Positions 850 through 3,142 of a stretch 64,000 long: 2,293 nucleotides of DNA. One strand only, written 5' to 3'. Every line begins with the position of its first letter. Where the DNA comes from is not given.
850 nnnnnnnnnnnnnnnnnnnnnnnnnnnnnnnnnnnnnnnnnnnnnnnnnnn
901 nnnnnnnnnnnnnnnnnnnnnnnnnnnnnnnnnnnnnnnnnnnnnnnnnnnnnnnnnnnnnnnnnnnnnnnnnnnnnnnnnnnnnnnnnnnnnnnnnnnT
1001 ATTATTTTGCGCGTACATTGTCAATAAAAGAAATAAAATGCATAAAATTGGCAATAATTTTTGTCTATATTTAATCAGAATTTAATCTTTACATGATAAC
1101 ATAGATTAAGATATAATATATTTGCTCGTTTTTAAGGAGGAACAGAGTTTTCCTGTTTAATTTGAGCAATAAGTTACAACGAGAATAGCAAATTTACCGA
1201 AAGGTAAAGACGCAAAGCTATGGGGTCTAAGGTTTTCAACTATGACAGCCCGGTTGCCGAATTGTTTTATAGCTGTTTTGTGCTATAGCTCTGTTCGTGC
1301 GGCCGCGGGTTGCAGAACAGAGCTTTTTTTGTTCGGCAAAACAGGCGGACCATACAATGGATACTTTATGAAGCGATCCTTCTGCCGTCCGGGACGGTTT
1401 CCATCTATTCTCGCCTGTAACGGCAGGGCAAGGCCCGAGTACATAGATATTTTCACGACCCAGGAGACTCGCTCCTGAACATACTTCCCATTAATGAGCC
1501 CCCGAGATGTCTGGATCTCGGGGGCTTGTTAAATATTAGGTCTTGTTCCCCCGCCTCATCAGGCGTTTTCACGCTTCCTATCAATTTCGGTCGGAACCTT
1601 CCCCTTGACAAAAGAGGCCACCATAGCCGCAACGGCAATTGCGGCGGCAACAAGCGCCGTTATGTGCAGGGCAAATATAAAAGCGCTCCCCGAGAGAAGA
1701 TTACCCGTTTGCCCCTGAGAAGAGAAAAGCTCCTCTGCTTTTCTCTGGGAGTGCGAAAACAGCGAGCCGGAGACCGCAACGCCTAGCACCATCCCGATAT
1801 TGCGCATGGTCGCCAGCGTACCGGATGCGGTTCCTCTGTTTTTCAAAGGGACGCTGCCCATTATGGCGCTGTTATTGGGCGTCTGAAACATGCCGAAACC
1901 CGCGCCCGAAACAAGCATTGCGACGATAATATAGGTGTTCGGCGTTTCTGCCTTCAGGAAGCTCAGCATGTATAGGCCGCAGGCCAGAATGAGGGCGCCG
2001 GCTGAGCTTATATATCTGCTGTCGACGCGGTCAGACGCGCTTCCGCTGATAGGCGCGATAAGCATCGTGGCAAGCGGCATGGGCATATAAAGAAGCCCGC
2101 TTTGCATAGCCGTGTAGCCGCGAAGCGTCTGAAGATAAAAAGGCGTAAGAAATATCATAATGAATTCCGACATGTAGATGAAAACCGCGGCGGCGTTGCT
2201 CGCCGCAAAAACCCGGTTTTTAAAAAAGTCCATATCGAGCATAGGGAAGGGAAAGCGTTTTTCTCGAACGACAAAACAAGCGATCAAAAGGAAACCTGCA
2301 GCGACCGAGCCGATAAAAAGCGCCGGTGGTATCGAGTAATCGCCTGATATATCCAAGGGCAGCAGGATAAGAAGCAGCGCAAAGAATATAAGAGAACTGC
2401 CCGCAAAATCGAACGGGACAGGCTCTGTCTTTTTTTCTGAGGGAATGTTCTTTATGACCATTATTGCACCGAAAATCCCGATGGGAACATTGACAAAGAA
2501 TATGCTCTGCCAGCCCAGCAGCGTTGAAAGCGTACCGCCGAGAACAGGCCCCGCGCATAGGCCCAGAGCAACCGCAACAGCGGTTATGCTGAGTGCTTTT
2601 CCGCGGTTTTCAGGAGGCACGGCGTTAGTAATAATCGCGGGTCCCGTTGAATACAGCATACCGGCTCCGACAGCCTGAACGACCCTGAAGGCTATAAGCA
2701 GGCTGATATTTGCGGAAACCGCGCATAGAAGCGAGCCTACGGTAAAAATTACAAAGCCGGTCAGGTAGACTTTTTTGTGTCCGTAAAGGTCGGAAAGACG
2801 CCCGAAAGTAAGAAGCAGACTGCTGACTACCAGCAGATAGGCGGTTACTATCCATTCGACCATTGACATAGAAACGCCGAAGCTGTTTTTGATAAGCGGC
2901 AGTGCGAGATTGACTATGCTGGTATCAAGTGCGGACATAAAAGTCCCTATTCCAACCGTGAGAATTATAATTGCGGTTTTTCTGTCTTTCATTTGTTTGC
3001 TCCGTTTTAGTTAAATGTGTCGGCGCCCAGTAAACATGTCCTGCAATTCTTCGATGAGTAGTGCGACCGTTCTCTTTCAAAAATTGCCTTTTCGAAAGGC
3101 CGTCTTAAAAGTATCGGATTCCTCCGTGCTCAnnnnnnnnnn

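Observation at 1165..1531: Orphan c-di-GMP-I (GEMM) riboswitch with terminator but no downstream gene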

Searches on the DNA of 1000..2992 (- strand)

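Call 13: search_rna_families(sources=[L042, L002, L001, L003, L004, L006, L008], threshold=gathering)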
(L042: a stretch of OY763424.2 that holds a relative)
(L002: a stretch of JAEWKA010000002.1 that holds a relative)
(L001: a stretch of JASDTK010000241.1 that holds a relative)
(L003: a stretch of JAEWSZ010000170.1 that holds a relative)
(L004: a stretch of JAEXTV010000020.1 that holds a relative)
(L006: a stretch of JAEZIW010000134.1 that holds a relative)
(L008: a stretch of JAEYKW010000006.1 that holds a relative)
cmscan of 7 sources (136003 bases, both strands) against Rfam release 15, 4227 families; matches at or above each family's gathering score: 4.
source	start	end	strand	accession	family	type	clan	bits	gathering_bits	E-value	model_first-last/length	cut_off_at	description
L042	19970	20053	-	RF01051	c-di-GMP-I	Cis-reg; riboswitch;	CL00126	78.3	35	2.2e-13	1-87/87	no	c-di-GMP-I riboswitch aptamer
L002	20999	21083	-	RF01051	c-di-GMP-I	Cis-reg; riboswitch;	CL00126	78.1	35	2.5e-13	1-87/87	no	c-di-GMP-I riboswitch aptamer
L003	4954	5027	+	RF00005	tRNA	Gene; tRNA;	CL00001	63.1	29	5.3e-11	1-71/71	no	tRNA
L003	5064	5135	+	RF00005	tRNA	Gene; tRNA;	CL00001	61.9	29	1.1e-10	1-71/71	no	tRNA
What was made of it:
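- Tried and rejected: L003, L004, L006 and L008 also lack the riboswitch (call 13).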

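Call 52: search_rna_families(source=window, start=1000, end=1700, threshold=evalue, max_evalue=1)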
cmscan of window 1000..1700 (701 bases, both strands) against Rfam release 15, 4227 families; matches with E-value up to 1: 3.
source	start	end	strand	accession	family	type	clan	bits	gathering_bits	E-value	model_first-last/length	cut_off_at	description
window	1177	1261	+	RF01051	c-di-GMP-I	Cis-reg; riboswitch;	CL00126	77.8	35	1.6e-15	1-87/87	no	c-di-GMP-I riboswitch aptamer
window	1450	1533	+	RF00514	His_leader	Cis-reg; leader;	-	26.7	49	0.036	1-126/126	no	Histidine operon leader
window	1250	1334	-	RF02068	STnc480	Gene; sRNA;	-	22.6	72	0.95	1-72/72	no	Enterobacterial sRNA STnc480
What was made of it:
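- Tried and rejected: A low-threshold Rfam scan of 1000-1700 gave only sub-threshold chance hits: His_leader at 26.7 bits against a cutoff of 49, and STnc480 at 22.6 against 72 (call 52).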
